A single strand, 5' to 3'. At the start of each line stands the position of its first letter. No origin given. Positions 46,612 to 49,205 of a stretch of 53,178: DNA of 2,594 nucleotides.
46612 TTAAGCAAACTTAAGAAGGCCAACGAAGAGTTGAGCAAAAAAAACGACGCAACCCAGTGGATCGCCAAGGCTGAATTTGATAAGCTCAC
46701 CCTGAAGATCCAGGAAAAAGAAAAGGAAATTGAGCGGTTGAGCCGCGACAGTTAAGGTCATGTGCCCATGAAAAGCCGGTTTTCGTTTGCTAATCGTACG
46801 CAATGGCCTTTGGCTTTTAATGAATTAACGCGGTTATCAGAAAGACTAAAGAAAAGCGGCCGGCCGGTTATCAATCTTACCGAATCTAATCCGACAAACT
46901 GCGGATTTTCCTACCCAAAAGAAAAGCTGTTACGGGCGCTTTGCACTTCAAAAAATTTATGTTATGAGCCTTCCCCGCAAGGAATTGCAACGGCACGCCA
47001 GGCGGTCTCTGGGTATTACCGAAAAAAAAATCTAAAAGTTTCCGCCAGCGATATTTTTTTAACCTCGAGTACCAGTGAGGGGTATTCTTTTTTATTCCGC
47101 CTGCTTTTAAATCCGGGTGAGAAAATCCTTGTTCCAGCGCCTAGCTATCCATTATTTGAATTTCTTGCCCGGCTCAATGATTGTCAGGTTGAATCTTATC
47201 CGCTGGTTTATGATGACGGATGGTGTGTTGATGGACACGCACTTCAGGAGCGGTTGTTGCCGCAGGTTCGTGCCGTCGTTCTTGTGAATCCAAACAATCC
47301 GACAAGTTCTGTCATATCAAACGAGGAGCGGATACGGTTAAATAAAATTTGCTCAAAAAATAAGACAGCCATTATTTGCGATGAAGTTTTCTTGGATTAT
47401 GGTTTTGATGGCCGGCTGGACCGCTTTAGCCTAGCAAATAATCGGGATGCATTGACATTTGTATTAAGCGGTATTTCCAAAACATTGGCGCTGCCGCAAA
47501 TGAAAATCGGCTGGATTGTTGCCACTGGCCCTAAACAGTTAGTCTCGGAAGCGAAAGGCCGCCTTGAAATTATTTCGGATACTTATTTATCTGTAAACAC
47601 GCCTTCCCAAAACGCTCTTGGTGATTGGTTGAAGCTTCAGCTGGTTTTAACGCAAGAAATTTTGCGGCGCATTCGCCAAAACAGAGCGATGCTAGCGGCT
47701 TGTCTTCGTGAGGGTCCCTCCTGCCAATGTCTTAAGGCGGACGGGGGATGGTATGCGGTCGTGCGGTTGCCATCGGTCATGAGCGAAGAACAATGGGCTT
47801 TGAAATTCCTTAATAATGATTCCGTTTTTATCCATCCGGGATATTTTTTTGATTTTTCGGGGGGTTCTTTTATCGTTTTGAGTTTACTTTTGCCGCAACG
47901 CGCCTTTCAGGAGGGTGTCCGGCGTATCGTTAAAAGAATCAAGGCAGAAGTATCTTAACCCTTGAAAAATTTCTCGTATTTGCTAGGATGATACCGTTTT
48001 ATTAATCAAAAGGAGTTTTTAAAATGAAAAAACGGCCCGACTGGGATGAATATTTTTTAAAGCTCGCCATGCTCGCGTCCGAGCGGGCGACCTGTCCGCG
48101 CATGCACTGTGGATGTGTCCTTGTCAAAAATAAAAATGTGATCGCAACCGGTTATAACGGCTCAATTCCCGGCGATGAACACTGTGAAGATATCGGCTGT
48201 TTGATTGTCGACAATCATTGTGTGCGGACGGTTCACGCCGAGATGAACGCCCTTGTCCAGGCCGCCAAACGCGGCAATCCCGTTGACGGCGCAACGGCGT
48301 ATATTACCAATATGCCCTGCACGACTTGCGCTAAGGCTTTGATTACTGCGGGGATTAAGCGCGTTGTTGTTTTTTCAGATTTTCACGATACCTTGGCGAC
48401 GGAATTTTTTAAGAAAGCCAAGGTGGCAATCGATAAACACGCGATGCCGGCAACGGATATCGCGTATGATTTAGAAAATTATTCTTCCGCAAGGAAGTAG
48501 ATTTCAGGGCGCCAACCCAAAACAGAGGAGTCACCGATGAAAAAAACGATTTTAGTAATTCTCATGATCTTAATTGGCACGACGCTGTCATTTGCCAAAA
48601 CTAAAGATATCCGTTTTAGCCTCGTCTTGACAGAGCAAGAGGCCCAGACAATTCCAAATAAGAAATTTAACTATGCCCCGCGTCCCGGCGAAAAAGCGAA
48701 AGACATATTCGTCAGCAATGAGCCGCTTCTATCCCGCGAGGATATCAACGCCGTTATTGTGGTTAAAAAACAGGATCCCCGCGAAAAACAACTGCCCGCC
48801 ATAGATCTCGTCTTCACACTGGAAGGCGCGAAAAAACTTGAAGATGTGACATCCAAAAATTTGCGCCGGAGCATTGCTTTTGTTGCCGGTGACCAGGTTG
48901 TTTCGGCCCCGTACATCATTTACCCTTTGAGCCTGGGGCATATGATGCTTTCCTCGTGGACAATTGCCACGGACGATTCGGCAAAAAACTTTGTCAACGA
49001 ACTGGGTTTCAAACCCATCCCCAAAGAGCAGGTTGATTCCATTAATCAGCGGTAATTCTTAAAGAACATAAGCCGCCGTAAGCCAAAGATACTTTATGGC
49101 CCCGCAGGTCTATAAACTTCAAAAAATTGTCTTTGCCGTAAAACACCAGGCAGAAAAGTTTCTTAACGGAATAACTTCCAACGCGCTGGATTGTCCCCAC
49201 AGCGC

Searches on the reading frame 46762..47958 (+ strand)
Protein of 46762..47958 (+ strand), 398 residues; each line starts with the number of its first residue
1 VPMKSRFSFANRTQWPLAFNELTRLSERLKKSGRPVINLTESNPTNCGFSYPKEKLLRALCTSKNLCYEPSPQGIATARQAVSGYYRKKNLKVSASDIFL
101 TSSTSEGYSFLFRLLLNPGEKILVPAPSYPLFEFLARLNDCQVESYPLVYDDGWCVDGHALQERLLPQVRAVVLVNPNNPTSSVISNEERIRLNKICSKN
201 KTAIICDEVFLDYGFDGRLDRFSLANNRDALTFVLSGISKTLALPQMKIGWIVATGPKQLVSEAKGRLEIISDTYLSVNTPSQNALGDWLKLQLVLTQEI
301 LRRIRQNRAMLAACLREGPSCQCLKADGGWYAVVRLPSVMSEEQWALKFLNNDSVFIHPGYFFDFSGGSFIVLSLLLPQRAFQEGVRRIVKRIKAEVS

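Call 4: search_protein_families(library=pfam, proteins=[window:46762-47958:+], max_evalue=0.01)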
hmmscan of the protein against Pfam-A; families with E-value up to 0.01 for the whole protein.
window:46762-47958:+ (398 aa): 1 family
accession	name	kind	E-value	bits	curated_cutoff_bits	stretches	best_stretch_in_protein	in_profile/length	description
PF00155.27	Aminotran_1_2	-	8.4e-37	127.6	19.7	1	63-365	33-338/361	Aminotransferase class I and II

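Call 65: search_protein_families(library=ncbifam, proteins=[window:46762-47958:+], max_evalue=0.00001)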
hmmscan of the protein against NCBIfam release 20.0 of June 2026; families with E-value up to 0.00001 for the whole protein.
window:46762-47958:+ (398 aa): 62 families (the best 25 are shown)
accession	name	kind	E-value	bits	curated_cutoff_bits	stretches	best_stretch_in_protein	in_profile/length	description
TIGR01265.1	tyr_nico_aTase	subfamily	2.5e-44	151.9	292.45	1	26-390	24-396/403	tyrosine/nicotianamine family aminotransferase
NF041364.1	GntC_guanitoxin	equivalog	3.5e-44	151.2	415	1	37-390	1-354/356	guanitoxin biosynthesis PLP-dependent (S)-gamma-hydroxy-L-arginine cyclodehydratase GntC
NF006230.0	PRK08363.1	equivalog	1.8e-43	148.8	534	1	22-394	18-393/398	alanine aminotransferase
TIGR01264.1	tyr_amTase_E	equivalog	6.9e-39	133.8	474.25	1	18-390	12-396/403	tyrosine transaminase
NF004770.0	PRK06108.1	subfamily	8.2e-37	126.9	422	1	73-395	73-394/396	pyridoxal phosphate-dependent aminotransferase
NF005744.0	PRK07568.1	subfamily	3.6e-35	121.5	389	1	22-360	18-354/398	pyridoxal phosphate-dependent aminotransferase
TIGR03540.1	DapC_direct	equivalog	2.8e-33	115.4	593.25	1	16-390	11-381/383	LL-diaminopimelate aminotransferase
NF006756.0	PRK09276.1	subfamily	2e-31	109.3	507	1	16-391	13-384/387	LL-diaminopimelate aminotransferase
NF041091.1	asp_aminotase_Arch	equivalog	2.3e-29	102.4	550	1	21-391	14-373/376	aspartate aminotransferase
NF005977.0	PRK08068.1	subfamily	4e-29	102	494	1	19-391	17-385/391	transaminase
NF052290.2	MocR_like_YczR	exception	4.7e-29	101.4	487.4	1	71-390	139-455/458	MocR-like transcription factor YczR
NF006514.0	PRK08960.1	equivalog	7.7e-29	100.7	554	1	16-393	14-385/388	pyridoxal phosphate-dependent aminotransferase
NF005816.0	PRK07682.1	equivalog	2.3e-28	98.9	620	1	73-393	66-383/390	aminotransferase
NF004975.0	PRK06348.1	equivalog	3.1e-26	92.3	549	1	72-391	65-381/384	pyridoxal phosphate-dependent aminotransferase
NF006033.0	PRK08175.1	equivalog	3.3e-26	92.2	647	1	4-395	7-396/407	alanine transaminase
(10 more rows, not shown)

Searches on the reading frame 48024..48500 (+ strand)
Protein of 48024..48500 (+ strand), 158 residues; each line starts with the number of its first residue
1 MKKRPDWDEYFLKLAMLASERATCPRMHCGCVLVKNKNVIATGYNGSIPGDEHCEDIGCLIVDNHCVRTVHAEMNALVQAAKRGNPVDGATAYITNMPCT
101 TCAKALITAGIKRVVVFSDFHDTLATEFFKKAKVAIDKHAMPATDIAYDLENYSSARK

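Call 68: search_protein_families(library=pfam, proteins=[window:48024-48500:+], max_evalue=0.1)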
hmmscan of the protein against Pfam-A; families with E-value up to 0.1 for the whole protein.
window:48024-48500:+ (158 aa): 6 families
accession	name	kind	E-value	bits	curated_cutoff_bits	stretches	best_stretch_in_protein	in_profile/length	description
PF00383.29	dCMP_cyt_deam_1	-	6.1e-28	97.1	25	1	6-117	2-101/102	Cytidine and deoxycytidylate deaminase zinc-binding region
PF14437.12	MafB19-deam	-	5e-20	72.3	27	1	6-119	2-102/142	MafB19-like deaminase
PF14439.12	Bd3614-deam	-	0.00086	19.7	38.5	1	68-111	33-79/113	Bd3614-like deaminase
PF18750.7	SNAD4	-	0.01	16.4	27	1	67-108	29-73/130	Secreted Novel AID/APOBEC-like Deaminase 4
PF18772.7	APOBEC2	-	0.052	14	26.8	1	58-108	41-91/175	APOBEC2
PF18771.7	APOBEC3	-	0.077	13.5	27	0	90-108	54-72/137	APOBEC3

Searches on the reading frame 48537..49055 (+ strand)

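Call 68: search_protein_families(library=pfam, proteins=[window:48537-49055:+], max_evalue=0.1)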
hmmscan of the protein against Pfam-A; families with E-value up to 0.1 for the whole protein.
window:48537-49055:+ (172 aa): 1 family
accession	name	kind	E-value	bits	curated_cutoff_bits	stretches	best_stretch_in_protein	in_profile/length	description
PF22599.2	SecDF_P1_head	-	6.3e-09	36.2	27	1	53-132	9-85/114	SecDF, P1 head subdomain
